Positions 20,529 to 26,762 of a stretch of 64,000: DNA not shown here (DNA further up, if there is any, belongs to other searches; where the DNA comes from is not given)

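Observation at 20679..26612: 1,977-aa VirB6/TrbL-core protein with a Cys-rich N-terminal ectodomain of about 1,100 aa and a charged tail of about 540 aa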

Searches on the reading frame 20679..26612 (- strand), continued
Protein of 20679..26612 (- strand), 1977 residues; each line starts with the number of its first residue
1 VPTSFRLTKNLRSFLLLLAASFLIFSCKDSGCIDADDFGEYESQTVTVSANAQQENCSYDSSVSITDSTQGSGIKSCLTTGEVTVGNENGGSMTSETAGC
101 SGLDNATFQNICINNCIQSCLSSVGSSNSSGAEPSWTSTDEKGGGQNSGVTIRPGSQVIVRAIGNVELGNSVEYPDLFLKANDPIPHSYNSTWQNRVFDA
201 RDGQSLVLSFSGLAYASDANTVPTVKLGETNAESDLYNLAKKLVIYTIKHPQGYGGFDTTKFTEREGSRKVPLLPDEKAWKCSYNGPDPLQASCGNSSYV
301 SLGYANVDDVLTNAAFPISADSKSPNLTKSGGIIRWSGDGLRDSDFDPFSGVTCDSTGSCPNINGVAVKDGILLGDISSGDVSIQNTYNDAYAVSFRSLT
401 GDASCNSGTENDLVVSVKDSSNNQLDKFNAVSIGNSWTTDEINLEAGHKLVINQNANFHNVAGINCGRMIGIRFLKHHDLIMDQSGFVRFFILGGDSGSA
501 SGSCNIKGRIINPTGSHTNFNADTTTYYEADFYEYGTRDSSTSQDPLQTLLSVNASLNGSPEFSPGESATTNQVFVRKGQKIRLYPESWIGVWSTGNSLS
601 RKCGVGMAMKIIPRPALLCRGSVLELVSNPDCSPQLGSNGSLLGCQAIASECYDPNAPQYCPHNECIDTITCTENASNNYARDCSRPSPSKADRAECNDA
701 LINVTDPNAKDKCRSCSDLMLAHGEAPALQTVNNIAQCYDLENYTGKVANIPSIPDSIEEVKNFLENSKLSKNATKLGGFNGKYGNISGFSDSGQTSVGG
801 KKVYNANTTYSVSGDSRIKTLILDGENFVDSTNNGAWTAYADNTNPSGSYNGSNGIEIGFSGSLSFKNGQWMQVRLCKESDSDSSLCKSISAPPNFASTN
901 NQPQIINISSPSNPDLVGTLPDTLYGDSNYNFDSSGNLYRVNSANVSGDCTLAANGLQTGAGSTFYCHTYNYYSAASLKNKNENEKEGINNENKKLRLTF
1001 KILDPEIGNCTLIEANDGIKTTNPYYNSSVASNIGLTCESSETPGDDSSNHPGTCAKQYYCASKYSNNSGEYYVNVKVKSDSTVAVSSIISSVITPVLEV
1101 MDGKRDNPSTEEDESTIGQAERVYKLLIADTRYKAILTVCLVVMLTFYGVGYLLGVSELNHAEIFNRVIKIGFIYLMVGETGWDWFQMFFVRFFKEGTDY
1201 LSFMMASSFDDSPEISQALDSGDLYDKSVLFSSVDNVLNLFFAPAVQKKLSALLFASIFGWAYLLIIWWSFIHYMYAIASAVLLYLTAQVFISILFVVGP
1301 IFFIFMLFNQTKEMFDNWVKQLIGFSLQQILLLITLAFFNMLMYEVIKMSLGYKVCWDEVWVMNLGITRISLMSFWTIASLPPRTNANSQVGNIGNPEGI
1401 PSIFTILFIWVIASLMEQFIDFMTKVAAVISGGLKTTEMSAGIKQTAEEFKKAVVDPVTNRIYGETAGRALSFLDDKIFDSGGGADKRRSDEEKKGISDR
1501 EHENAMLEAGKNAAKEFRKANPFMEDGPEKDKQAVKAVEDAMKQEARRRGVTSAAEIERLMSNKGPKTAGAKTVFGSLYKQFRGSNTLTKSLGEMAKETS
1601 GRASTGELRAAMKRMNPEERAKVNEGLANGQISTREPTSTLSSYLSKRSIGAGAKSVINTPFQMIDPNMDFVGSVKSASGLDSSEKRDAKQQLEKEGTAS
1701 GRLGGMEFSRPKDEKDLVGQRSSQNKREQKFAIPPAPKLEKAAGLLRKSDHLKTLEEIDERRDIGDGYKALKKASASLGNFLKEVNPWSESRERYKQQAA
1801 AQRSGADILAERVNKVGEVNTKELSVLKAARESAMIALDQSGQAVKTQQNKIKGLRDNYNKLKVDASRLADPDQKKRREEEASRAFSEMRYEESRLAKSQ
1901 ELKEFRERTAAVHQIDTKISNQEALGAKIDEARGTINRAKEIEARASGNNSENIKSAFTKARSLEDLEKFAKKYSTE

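Call 11: find_encoding_contigs(protein=P0004, flank=10000, max_places=2)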
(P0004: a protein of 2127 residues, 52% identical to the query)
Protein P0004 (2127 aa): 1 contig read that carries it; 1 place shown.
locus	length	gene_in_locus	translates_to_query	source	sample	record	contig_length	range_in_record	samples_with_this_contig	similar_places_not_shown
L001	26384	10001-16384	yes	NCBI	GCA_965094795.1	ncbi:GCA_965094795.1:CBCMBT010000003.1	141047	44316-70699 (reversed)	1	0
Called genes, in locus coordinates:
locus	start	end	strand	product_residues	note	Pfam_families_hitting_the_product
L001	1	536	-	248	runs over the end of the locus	PF00106:adh_short, PF23441:SDR, PF08659:KR, PF13561:adh_short_C2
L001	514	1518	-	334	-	PF01073:3Beta_HSD, PF01370:Epimerase, PF02719:Polysacc_synt_2 (faint), PF05368:NmrA (weak), PF16363:GDP_Man_Dehyd, PF13460:NAD_binding_10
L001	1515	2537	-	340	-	PF00293:NUDIX (weak)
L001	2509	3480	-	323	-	PF01073:3Beta_HSD (weak), PF01370:Epimerase, PF04321:RmlD_sub_bind (faint), PF05368:NmrA (weak), PF13460:NAD_binding_10, PF16363:GDP_Man_Dehyd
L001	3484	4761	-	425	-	PF00155:Aminotran_1_2 (weak), PF01041:DegT_DnrJ_EryC1, PF01053:Cys_Met_Meta_PP (weak)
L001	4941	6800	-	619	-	PF02554:CstA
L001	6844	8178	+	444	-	PF10691:DUF2497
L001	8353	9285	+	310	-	PF00291:PALP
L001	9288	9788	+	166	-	PF25084:LbH_EIF2B (weak), PF14602:Hexapep_2 (faint), PF25087:GMPPB_C (faint), PF00132:Hexapep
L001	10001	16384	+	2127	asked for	PF04610:TrbL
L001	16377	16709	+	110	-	PF11020:DUF2610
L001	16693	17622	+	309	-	PF01820:Dala_Dala_lig_N, PF02655:ATP-grasp_3, PF08443:RimK (weak), PF14397:ATPgrasp_ST (faint), PF07478:Dala_Dala_lig_C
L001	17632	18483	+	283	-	PF08478:POTRA_1, PF03799:FtsQ_DivIB_C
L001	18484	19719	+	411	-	PF00012:HSP70 (faint), PF14450:FtsA (weak), PF02491:SHS2_FTSA, PF11104:PilM_2, PF06723:MreB_Mbl, PF14450:FtsA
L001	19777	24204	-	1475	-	PF04610:TrbL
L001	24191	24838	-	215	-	PF01634:HisG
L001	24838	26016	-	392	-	-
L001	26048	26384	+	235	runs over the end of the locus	PF01925:TauE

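Call 12: find_encoding_contigs(protein=P0026, flank=10000, max_places=2)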
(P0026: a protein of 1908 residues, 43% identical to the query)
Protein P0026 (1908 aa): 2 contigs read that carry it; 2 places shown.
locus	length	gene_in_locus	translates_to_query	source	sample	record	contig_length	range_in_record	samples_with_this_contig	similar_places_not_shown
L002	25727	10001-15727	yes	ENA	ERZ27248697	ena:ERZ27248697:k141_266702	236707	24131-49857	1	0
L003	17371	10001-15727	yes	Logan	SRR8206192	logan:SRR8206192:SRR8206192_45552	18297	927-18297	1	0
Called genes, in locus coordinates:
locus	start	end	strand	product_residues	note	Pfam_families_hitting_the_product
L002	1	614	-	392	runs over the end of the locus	PF00155:Aminotran_1_2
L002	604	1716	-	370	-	PF00155:Aminotran_1_2 (weak), PF00266:Aminotran_5 (faint), PF00282:Pyridoxal_deC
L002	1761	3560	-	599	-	PF01336:tRNA_anti-codon, PF00152:tRNA-synt_2, PF02938:GAD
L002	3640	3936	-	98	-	PF05101:VirB3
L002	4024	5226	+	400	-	PF00155:Aminotran_1_2, PF01041:DegT_DnrJ_EryC1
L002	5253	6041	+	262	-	PF03309:Pan_kinase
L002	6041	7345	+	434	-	PF10396:TrmE_N, PF12631:MnmE_helical, PF01926:MMR_HSR1, PF02421:FeoB_N, PF00350:Dynamin_N (weak)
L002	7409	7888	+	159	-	-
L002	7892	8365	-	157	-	PF02590:SPOUT_MTase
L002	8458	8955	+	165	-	PF01467:CTP_transf_like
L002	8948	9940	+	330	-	PF06258:Mito_fiss_Elm1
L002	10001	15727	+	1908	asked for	PF04610:TrbL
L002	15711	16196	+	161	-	PF05258:DciA (weak)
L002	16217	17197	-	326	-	PF16881:LIAS_N, PF04055:Radical_SAM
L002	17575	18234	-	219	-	PF01895:PhoU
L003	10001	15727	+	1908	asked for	PF04610:TrbL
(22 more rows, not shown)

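Call 13: find_encoding_contigs(protein=P0090, flank=10000, max_places=2)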
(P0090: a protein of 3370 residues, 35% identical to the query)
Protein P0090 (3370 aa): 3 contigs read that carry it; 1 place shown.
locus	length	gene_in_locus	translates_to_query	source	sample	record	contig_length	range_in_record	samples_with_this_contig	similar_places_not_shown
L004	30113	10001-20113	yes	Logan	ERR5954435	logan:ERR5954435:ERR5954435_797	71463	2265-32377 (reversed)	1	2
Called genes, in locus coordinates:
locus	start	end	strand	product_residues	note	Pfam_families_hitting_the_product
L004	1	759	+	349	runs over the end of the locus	PF01118:Semialdhyde_dh, PF02774:Semialdhyde_dhC, PF22698:Semialdhyde_dhC_1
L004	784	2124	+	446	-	PF10396:TrmE_N, PF12631:MnmE_helical, PF01926:MMR_HSR1, PF02421:FeoB_N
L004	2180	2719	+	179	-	-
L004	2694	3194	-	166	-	PF02590:SPOUT_MTase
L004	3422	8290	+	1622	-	PF04610:TrbL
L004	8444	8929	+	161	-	PF01467:CTP_transf_like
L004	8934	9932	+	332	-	PF06258:Mito_fiss_Elm1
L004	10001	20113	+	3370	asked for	PF02140:SUEL_Lectin (weak), PF04610:TrbL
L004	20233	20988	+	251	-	PF00902:TatC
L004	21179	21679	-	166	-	-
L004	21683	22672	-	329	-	PF01636:APH, PF02958:EcKL (faint)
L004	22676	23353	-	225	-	PF02798:GST_N, PF13417:GST_N_3, PF13409:GST_N_2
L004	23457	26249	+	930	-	PF02739:5_3_exonuc_N, PF01367:5_3_exonuc, PF00476:DNA_pol_A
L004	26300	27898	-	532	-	PF08019:EptA_B_N, PF00884:Sulfatase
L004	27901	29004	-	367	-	PF20706:GT4-conflict, PF00534:Glycos_transf_1, PF13692:Glyco_trans_1_4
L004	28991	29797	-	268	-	PF00535:Glycos_transf_2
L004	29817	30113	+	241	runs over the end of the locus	PF00081:Sod_Fe_N, PF02777:Sod_Fe_C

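Call 41: search_solved_structures(query=window:20679-26612:-, max_evalue=1)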
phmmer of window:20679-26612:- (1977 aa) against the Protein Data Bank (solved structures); distinct sequences matched with E-value up to 1: 16.
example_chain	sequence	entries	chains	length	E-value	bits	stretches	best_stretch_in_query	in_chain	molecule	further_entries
7o3v_F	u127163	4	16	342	0.00046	20.7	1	1136-1344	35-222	TrwI protein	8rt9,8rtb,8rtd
7bpk_D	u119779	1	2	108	0.24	11.7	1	914-971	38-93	IG c307_light_IGLV1-51_IGLJ2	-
5alb_L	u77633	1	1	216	0.4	11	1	914-978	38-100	MEDI2452 LIGHT CHAIN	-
7sj0_L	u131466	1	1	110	0.42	10.9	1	914-972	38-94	A7V3 Fab light chain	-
7xmx_F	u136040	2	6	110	0.45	10.8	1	914-972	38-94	F61 light chain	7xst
9jik_L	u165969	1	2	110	0.45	10.8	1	916-972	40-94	C127 Fab light chain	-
7cws_C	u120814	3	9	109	0.45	10.8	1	914-972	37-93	Light Chain of FC05 Fab | Light chain Fab of FC05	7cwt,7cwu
7m8j_L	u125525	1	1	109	0.48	10.7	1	914-972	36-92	CM25 Fab - Light Chain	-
7e5r_R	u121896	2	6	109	0.56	10.5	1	914-972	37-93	FC05 light chain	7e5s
7d4g_G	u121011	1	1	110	0.57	10.5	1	914-972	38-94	Light chain of FC05 Fab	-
5jz7_D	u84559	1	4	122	0.57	10.4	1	914-972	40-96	MEDI578 scFv, light chain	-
9pzc_C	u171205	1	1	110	0.6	10.4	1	897-971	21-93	Immunoglobulin lambda variable 1-51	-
9jim_L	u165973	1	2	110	0.64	10.3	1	914-971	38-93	C145 Fab light chain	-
9jii_L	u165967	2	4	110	0.69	10.2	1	913-971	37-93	C158 Fab light chain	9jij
9jie_D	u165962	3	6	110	0.73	10.1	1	914-972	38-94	C6 Fab light chain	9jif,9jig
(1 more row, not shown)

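Call 70: list_cluster_members(proteins=[P0001, P0017, P0068])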
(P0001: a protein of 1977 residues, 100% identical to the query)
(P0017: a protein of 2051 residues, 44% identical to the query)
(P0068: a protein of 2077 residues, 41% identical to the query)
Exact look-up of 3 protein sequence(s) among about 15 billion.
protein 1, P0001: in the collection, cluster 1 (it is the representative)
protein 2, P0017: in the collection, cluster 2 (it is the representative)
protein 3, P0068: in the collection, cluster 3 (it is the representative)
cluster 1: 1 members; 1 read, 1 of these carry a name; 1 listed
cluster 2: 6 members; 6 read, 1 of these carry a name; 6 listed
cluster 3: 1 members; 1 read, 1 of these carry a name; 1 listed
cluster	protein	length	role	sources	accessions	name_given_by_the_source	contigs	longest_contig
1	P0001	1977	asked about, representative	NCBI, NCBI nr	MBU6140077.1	MAG: type IV secretion system protein [Proteobacteria bacterium] | type IV secretion system protein [Pseudomonadota bacterium]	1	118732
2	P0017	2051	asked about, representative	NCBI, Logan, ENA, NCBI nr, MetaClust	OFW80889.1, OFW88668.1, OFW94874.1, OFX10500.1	MAG: hypothetical protein A2887_02600 [Alphaproteobacteria bacterium ... | MAG: hypothetical protein A3D15_03370 [Alphaproteobacteria bacterium ... | \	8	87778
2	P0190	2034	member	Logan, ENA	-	-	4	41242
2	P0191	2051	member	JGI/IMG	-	-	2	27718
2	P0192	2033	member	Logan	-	-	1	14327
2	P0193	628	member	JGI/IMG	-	-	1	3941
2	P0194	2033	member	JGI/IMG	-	-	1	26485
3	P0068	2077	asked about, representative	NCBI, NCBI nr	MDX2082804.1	MAG: type IV secretion system protein [Rickettsiales bacterium] | type IV secretion system protein [Rickettsiales bacterium]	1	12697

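Call 90: search_protein_families(library=pfam, proteins=[P0090, P0086], max_evalue=0.01)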
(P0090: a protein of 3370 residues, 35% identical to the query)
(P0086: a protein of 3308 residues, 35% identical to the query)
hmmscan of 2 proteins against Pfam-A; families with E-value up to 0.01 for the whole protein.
P0090 (3370 aa): 4 families
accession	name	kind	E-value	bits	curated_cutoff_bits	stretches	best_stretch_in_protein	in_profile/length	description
PF04610.19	TrbL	-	6.3e-18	65.8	25.9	1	2688-2893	1-183/215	TrbL/VirB6 plasmid conjugal transfer protein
PF02140.24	SUEL_Lectin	-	2e-12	47.8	31.4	2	1330-1391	8-70/80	D-galactoside/L-rhamnose binding SUEL lectin domain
PF21722.4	Gly_rich_2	-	6.6e-05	23.5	24.3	1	715-792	6-78/226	Glycine-rich domain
PF22560.2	GMT-wHTH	-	0.0021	18.9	27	1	3185-3237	26-76/82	GMT-like wHTH domain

P0086 (3308 aa): 3 families
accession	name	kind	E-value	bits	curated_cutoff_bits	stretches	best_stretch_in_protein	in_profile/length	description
PF02140.24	SUEL_Lectin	-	5.6e-22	78.3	31.4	3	1679-1747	7-79/80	D-galactoside/L-rhamnose binding SUEL lectin domain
PF04610.19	TrbL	-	9.7e-17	61.9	25.9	1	2444-2652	4-184/215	TrbL/VirB6 plasmid conjugal transfer protein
PF21722.4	Gly_rich_2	-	0.0024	18.3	24.3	1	1354-1476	15-138/226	Glycine-rich domain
